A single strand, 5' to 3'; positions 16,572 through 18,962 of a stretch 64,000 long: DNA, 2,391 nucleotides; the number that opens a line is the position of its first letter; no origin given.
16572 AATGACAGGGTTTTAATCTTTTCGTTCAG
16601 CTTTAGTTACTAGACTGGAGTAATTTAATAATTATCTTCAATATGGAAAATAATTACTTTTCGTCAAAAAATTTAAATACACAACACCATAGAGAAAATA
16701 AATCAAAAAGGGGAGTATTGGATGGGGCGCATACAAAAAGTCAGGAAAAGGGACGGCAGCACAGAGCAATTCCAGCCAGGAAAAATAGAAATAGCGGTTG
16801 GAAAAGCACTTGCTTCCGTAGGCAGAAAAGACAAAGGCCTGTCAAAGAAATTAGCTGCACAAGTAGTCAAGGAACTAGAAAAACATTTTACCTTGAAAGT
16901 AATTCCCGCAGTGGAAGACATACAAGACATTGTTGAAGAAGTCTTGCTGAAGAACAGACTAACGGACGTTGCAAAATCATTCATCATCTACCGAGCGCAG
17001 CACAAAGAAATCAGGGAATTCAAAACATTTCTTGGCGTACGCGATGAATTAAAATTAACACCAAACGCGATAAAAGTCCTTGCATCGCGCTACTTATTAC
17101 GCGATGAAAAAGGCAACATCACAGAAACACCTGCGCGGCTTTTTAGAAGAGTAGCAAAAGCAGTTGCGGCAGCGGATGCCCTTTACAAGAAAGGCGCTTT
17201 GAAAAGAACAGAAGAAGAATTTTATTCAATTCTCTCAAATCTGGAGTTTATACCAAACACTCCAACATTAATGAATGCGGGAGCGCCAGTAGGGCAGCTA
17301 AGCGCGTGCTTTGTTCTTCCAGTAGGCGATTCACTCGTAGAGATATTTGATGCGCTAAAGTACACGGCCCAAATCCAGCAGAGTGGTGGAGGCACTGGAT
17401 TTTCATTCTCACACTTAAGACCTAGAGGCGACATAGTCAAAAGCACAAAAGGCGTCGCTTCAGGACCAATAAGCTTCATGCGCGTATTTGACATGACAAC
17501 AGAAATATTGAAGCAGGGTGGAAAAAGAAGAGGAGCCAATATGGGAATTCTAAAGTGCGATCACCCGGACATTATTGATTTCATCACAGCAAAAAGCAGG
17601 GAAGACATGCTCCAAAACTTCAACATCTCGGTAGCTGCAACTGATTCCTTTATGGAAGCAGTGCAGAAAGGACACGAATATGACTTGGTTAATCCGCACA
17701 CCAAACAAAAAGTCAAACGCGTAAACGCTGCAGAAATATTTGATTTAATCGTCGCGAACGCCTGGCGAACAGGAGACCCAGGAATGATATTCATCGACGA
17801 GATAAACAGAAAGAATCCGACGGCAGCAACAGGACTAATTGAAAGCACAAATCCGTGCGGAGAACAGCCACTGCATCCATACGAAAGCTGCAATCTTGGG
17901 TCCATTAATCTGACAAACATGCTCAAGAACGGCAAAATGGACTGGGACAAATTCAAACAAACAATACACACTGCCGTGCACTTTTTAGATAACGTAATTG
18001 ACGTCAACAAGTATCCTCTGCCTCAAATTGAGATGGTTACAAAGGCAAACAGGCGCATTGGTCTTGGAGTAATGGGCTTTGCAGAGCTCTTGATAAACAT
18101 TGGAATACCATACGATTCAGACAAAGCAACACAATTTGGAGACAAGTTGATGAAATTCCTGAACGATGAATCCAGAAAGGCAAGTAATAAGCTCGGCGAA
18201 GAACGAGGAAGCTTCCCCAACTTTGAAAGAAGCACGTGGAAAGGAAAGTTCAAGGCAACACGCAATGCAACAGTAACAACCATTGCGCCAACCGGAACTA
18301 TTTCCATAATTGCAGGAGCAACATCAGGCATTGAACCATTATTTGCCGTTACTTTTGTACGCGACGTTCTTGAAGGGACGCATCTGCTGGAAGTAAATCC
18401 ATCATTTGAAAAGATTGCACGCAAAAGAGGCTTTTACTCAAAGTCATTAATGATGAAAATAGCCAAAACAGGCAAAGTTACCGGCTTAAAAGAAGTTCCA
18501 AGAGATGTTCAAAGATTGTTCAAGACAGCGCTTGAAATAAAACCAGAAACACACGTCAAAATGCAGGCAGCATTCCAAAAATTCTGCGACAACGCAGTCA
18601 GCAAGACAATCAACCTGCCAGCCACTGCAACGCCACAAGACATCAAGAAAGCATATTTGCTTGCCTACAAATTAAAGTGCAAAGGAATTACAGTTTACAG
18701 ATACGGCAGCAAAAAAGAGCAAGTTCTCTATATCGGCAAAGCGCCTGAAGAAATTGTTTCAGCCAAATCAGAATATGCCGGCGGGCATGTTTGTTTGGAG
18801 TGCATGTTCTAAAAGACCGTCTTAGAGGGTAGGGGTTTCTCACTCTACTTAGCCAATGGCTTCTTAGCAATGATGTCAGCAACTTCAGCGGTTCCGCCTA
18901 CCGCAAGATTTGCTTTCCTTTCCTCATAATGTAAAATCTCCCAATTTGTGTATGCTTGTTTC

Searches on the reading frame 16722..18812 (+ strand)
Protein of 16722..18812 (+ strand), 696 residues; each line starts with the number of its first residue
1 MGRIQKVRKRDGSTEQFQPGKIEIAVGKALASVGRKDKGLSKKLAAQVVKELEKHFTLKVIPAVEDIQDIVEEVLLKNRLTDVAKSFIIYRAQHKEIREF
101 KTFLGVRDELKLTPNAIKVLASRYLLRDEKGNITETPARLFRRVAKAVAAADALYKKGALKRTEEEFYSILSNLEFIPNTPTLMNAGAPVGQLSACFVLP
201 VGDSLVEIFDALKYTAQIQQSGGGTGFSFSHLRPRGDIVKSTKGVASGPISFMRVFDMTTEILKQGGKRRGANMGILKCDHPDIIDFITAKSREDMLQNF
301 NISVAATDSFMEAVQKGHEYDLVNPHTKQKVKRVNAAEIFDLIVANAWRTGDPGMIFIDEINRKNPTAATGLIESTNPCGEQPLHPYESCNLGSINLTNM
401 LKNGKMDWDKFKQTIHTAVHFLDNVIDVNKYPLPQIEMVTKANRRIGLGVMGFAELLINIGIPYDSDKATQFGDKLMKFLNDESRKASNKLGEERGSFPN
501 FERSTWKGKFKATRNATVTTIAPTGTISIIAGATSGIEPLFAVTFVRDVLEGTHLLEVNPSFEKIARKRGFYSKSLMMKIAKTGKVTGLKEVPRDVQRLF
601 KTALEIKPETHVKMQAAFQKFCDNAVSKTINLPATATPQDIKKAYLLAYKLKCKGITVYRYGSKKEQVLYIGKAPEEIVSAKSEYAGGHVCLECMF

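Call 9: search_protein_families(library=ncbifam, max_evalue=0.001, proteins=[window:16722-18812:+])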
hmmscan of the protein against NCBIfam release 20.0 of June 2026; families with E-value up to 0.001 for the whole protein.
window:16722-18812:+ (696 aa): 24 families
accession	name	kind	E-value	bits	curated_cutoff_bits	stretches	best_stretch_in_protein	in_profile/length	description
NF005010.0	PRK06406.1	subfamily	2.5e-296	985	1125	2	159-676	215-732/771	vitamin B12-dependent ribonucleotide reductase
NF006417.0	PRK08665.1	equivalog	8.4e-288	956.8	961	1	108-682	8-586/759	vitamin B12-dependent ribonucleotide reductase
TIGR02504.1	NrdJ_Z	equivalog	2.9e-226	752.7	399.95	1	117-669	2-606/606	adenosylcobalamin-dependent ribonucleoside-diphosphate reductase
NF006207.0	PRK08332.1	equivalog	6.2e-162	540.8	2400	5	225-379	701-860/1684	vitamin B12-dependent ribonucleotide reductase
NF005122.0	PRK06556.1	equivalog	7.5e-110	368.1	859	3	297-503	285-492/960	vitamin B12-dependent ribonucleotide reductase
TIGR02506.1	NrdE_NrdA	equivalog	1.7e-107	360.4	341.05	2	116-507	3-428/616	ribonucleoside-diphosphate reductase subunit alpha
NF005544.0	PRK07207.1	equivalog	1.3e-102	344.2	965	4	329-507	538-721/965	ribonucleoside-diphosphate reductase subunit alpha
NF006577.0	PRK09102.1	equivalog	2.5e-92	310.1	620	1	106-664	19-572/604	ribonucleoside-diphosphate reductase subunit alpha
NF005991.0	PRK08115.1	equivalog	1.3e-88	298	854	2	332-672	431-780/858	vitamin B12-dependent ribonucleotide reductase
NF005101.0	PRK06539.1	equivalog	8.2e-87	292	988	3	330-507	392-573/822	ribonucleoside-diphosphate reductase subunit alpha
NF005401.0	PRK06948.1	subfamily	1.2e-83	281.8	906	1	112-669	13-590/604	ribonucleotide reductase-like protein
NF009029.0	PRK12365.1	equivalog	9.2e-82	275.5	1350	4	329-507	621-803/1046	ribonucleoside-diphosphate reductase subunit alpha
NF009028.0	PRK12364.1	equivalog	4.9e-77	259.7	1377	3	95-332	219-458/842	ribonucleoside-diphosphate reductase subunit alpha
NF005736.0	PRK07562.1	equivalog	4.6e-74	249.7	1737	4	298-504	395-603/1222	vitamin B12-dependent ribonucleotide reductase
NF006665.0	PRK09209.1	equivalog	9.5e-73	245.7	1057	3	80-332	124-377/761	ribonucleoside-diphosphate reductase subunit alpha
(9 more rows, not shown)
